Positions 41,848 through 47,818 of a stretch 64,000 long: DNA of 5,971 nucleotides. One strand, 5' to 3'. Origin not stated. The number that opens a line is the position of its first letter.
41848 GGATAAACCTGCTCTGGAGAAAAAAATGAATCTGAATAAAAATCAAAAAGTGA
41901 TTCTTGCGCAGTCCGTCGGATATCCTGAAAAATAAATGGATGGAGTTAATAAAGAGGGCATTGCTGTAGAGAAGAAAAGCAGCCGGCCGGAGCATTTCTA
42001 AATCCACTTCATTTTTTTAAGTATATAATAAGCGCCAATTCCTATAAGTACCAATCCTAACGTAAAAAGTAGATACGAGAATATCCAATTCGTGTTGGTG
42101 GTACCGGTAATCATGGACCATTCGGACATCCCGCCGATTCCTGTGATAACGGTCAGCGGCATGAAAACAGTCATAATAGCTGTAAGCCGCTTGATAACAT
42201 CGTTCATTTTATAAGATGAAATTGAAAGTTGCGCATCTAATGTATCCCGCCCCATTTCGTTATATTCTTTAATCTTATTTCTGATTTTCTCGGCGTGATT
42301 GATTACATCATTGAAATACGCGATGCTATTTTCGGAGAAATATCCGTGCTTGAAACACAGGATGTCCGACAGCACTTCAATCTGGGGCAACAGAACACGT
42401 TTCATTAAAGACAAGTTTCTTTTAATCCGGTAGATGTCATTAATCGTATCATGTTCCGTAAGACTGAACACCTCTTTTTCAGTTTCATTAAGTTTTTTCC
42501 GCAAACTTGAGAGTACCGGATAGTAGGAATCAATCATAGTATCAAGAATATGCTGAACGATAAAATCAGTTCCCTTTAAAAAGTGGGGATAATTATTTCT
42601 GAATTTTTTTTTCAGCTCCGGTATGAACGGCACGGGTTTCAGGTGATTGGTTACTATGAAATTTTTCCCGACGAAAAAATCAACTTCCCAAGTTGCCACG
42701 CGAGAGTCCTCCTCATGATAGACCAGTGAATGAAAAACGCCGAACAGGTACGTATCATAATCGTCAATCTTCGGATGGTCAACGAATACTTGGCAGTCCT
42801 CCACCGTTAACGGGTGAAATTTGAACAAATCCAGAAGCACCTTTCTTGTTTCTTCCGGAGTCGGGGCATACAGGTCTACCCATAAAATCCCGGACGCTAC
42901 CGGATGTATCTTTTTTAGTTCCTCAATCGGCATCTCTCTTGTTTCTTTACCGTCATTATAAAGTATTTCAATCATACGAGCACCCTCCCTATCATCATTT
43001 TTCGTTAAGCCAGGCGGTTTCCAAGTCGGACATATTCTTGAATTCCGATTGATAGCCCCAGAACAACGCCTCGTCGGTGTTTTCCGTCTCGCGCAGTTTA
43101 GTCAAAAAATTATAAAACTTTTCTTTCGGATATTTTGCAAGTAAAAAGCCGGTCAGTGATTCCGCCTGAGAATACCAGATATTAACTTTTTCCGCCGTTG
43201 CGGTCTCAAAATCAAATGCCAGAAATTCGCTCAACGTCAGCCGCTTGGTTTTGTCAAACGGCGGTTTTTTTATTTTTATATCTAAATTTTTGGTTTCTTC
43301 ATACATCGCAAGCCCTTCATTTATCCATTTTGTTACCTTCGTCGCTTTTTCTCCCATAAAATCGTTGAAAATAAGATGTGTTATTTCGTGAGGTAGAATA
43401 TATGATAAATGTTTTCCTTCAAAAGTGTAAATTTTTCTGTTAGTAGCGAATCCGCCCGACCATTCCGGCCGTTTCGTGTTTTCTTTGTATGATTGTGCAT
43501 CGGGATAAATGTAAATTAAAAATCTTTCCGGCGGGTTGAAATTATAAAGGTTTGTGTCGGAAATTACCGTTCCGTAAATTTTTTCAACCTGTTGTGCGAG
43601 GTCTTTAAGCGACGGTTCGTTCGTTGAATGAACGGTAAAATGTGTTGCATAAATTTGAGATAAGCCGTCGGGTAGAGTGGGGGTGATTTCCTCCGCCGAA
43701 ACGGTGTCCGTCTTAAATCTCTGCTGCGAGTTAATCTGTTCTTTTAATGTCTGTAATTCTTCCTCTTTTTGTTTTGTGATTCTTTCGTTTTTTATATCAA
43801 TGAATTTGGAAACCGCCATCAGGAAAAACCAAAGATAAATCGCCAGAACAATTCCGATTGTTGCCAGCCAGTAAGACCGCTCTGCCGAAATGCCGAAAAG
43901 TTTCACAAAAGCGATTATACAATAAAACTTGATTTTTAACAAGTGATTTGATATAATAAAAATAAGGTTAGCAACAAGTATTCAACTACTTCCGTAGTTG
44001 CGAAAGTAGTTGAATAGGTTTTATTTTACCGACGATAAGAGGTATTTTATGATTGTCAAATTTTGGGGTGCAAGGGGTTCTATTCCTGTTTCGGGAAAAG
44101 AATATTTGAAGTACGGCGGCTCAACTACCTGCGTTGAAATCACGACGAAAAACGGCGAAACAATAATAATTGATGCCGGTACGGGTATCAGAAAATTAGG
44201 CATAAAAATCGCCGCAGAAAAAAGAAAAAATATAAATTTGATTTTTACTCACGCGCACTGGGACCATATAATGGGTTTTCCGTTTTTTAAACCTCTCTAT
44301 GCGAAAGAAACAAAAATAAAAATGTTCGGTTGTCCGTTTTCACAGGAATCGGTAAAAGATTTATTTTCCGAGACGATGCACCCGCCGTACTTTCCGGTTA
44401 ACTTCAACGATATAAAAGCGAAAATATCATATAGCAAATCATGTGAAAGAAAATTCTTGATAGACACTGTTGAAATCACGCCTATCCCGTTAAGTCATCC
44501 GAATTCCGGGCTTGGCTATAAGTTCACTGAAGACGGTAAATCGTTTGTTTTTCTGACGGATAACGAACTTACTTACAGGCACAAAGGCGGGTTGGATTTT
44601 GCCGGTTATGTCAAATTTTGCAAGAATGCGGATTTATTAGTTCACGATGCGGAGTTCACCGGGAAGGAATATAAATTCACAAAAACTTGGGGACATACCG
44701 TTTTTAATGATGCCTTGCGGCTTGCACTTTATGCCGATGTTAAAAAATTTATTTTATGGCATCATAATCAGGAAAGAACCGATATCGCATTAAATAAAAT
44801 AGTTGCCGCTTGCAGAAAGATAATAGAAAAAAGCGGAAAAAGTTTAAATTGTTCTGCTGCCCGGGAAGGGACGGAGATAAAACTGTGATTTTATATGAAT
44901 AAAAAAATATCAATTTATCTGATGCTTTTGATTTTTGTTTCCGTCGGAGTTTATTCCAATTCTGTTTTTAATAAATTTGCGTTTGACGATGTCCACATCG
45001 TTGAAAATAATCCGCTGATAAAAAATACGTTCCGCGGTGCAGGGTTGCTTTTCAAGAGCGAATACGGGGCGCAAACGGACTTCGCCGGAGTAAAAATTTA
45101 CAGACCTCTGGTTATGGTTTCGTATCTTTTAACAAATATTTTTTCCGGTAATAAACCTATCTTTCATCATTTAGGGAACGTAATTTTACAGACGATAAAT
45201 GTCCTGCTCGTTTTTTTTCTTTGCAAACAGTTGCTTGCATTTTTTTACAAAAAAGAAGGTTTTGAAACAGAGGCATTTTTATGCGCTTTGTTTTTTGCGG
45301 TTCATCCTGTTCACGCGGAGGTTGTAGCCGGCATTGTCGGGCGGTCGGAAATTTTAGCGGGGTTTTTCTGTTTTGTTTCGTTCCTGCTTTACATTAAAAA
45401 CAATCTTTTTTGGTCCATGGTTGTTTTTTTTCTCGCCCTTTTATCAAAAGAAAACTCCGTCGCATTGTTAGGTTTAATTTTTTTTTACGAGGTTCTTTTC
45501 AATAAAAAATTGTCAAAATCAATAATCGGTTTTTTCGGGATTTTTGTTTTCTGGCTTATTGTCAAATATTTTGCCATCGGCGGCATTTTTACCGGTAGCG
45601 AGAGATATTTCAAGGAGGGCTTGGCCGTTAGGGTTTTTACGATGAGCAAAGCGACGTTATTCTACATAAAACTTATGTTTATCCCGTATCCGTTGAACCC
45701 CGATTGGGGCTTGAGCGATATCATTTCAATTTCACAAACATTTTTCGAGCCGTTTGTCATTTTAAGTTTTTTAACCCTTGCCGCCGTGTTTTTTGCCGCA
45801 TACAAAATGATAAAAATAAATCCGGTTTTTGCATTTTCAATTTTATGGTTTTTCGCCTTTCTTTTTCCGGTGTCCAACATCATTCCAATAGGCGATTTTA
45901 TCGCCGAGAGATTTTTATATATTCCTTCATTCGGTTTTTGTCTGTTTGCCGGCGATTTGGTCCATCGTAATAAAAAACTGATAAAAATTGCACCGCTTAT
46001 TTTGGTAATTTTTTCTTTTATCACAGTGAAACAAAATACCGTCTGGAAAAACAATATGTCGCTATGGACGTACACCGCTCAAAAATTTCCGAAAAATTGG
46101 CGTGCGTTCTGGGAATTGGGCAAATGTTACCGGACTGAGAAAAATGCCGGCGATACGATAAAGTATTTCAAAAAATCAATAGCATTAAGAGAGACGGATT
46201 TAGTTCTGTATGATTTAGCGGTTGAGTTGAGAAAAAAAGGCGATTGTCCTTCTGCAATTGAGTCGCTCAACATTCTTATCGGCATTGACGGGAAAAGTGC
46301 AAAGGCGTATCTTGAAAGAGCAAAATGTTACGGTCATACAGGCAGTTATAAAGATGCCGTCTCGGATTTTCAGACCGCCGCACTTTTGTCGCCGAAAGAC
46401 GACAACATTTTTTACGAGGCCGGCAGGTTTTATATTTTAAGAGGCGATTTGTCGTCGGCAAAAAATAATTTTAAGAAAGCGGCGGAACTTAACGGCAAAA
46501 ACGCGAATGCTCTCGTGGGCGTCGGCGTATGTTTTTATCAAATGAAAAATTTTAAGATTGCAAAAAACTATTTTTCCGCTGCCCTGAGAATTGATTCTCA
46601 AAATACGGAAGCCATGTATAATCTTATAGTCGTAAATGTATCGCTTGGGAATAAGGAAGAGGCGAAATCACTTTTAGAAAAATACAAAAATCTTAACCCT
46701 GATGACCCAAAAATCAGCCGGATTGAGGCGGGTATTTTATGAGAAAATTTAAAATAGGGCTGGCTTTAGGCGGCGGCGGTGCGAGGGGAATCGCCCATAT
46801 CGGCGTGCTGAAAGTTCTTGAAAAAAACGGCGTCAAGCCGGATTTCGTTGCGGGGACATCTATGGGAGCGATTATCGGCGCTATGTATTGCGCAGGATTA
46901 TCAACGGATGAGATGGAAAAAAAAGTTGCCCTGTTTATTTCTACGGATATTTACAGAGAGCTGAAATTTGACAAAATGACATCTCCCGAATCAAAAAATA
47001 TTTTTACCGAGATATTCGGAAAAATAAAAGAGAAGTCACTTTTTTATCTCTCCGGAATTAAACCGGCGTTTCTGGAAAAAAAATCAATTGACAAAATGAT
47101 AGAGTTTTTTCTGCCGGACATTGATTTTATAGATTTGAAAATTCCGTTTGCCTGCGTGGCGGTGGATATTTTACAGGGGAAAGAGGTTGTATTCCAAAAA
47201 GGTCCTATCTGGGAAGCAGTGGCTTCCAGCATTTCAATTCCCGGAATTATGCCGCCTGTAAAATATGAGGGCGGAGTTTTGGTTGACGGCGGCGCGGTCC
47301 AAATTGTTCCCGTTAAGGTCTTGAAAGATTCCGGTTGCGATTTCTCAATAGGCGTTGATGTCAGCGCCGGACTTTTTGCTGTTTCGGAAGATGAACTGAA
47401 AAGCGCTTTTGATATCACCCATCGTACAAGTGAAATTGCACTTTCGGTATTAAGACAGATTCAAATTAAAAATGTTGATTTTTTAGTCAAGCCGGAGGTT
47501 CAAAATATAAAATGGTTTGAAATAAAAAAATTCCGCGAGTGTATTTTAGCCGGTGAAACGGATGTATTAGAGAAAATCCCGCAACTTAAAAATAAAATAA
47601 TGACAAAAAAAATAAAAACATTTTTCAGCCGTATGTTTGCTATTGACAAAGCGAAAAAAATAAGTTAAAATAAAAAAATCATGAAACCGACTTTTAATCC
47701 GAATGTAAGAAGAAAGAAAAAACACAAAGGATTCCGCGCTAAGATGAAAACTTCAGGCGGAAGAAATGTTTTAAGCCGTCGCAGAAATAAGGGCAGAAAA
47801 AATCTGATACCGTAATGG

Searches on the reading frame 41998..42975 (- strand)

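Call 77: search_protein_families(library=pfam, proteins=[window:41998-42975:-], max_evalue=0.000001)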
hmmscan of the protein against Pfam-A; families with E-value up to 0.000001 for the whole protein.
window:41998-42975:- (325 aa): 1 family
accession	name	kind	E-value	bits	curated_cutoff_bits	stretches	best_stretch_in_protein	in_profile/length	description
PF01544.23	CorA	-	1.3e-53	182.6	27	1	29-320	3-291/292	CorA-like Mg2+ transporter protein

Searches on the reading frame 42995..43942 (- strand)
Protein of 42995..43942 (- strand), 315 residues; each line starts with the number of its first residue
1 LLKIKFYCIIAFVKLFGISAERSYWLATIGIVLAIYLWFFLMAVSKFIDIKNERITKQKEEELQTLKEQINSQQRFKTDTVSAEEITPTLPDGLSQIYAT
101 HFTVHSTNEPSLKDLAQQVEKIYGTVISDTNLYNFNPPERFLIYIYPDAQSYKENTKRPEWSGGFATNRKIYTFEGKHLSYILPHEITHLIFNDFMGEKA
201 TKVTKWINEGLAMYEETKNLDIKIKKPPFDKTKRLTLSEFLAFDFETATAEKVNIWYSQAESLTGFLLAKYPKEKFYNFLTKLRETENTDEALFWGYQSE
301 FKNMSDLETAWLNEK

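Call 77: search_protein_families(library=pfam, proteins=[window:42995-43942:-], max_evalue=0.000001)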
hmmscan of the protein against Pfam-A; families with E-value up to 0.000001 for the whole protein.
window:42995-43942:- (315 aa): 1 family
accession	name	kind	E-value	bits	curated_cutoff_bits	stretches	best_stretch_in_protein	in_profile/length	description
PF13485.12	Peptidase_MA_2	-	1.5e-14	54.7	32.4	1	142-311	22-198/201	Peptidase MA superfamily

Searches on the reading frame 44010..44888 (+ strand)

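Call 77: search_protein_families(library=pfam, proteins=[window:44010-44888:+], max_evalue=0.000001)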
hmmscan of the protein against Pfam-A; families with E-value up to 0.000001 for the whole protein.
window:44010-44888:+ (292 aa): 2 families
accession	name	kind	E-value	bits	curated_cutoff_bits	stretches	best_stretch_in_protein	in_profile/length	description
PF12706.13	Lactamase_B_2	-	2.6e-15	57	27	1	51-252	2-200/200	Beta-lactamase superfamily domain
PF00753.33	Lactamase_B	-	6.1e-08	33.3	22.7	1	37-98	4-68/196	Metallo-beta-lactamase superfamily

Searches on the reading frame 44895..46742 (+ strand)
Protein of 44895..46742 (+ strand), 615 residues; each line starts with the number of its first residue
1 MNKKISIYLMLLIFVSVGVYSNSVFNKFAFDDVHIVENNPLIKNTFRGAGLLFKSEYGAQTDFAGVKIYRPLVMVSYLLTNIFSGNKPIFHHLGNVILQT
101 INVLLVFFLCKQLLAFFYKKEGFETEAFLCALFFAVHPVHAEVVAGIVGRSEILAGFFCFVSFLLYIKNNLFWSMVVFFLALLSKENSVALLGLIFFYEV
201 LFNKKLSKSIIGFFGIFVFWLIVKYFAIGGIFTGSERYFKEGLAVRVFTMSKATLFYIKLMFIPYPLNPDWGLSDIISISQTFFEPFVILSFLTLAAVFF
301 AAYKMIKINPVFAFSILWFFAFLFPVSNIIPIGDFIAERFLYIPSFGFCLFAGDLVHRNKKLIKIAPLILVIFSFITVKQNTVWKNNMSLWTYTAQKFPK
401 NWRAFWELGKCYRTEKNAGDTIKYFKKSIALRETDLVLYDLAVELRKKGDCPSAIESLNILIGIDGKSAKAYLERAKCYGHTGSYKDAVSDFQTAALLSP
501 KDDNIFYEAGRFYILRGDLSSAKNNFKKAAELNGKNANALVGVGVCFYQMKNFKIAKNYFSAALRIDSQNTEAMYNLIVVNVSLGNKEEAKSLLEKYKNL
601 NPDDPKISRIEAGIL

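Call 77: search_protein_families(library=pfam, proteins=[window:44895-46742:+], max_evalue=0.000001)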
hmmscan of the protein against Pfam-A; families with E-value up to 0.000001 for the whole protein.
window:44895-46742:+ (615 aa): 11 families
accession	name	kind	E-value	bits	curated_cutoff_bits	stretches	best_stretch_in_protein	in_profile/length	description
PF07719.23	TPR_2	-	1.4e-17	62.8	27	0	469-502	1-34/34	Tetratricopeptide repeat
PF14559.12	TPR_19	-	6.8e-17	62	25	1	549-611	3-65/68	Tetratricopeptide repeat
PF00515.34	TPR_1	-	1.3e-16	60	27.8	0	537-570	1-34/34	Tetratricopeptide repeat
PF13181.12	TPR_8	-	1.2e-15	56.7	25.7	0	469-502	1-34/34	Tetratricopeptide repeat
PF13432.12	TPR_16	-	7.7e-15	55.5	32.7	0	439-500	1-62/65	Tetratricopeptide repeat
PF13414.12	TPR_11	-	7.2e-10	38.8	26.8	0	510-550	1-41/42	TPR repeat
PF13424.12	TPR_12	-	1.1e-09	38.8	30.1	0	507-567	7-75/77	Tetratricopeptide repeat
PF13174.12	TPR_6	-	1.5e-08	35.2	26.3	0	572-603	1-32/33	Tetratricopeptide repeat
PF13428.12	TPR_14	-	2.1e-08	34.5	23.5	0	470-511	2-43/44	Tetratricopeptide repeat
PF13371.12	TPR_9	-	2.2e-08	34.4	35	0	448-502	8-62/73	Tetratricopeptide repeat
PF13431.12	TPR_17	-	8.4e-08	32.3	24.4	0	492-522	2-32/34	Tetratricopeptide repeat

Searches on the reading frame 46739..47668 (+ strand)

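Call 78: search_protein_families(library=pfam, proteins=[window:46739-47668:+], max_evalue=0.000001)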
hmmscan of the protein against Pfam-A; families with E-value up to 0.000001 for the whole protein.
window:46739-47668:+ (309 aa): 1 family
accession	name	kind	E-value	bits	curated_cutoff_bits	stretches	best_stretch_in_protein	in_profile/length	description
PF01734.28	Patatin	-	1e-31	111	27.7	1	8-195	1-190/191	Patatin-like phospholipase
